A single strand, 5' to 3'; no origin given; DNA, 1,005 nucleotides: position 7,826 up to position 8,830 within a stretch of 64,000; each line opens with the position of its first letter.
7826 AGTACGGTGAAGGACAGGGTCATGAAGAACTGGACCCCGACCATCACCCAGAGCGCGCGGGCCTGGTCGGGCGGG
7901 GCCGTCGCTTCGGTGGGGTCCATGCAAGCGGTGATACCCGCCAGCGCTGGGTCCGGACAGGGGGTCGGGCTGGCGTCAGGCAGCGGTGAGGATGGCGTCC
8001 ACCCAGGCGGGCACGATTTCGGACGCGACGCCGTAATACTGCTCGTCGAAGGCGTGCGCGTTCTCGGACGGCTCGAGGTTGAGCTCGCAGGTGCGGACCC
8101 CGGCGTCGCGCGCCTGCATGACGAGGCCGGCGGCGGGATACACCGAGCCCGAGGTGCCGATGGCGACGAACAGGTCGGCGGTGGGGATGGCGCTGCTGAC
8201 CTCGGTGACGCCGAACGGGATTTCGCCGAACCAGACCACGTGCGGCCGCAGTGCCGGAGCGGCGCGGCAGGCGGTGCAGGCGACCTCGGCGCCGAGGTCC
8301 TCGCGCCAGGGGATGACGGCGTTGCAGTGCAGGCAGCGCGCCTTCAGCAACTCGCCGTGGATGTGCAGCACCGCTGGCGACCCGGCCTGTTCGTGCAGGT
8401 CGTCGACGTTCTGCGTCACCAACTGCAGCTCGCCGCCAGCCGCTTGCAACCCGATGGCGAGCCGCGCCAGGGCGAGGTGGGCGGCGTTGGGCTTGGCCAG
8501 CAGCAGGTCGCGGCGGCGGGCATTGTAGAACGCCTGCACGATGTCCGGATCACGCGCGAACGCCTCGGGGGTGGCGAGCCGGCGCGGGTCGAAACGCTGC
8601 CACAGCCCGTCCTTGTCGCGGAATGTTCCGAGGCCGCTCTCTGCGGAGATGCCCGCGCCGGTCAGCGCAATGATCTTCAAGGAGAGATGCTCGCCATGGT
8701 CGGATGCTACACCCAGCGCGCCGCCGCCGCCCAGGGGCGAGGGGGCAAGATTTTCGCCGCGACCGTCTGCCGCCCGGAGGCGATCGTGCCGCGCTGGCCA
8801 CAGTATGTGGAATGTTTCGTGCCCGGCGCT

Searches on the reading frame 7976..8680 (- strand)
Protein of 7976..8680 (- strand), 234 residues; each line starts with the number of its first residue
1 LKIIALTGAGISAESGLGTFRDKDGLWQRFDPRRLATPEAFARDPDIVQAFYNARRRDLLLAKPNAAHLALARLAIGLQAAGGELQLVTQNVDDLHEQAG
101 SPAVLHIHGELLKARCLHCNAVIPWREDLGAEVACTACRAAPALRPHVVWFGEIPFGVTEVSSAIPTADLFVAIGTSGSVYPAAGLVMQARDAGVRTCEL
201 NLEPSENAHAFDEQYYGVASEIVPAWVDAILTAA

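Call 35: search_protein_families(library=pfam, proteins=[window:7976-8680:-], max_evalue=0.001)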
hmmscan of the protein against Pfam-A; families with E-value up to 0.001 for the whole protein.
window:7976-8680:- (234 aa): 1 family
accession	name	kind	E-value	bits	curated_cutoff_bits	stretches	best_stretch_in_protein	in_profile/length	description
PF02146.23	SIR2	-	2e-43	148.9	24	1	8-182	1-180/180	Sir2 family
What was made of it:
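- Checked: Upstream gap. cobB (Sir2, call 35) is on the minus strand, 7976-8680, which leaves a 204-nt divergent gap.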
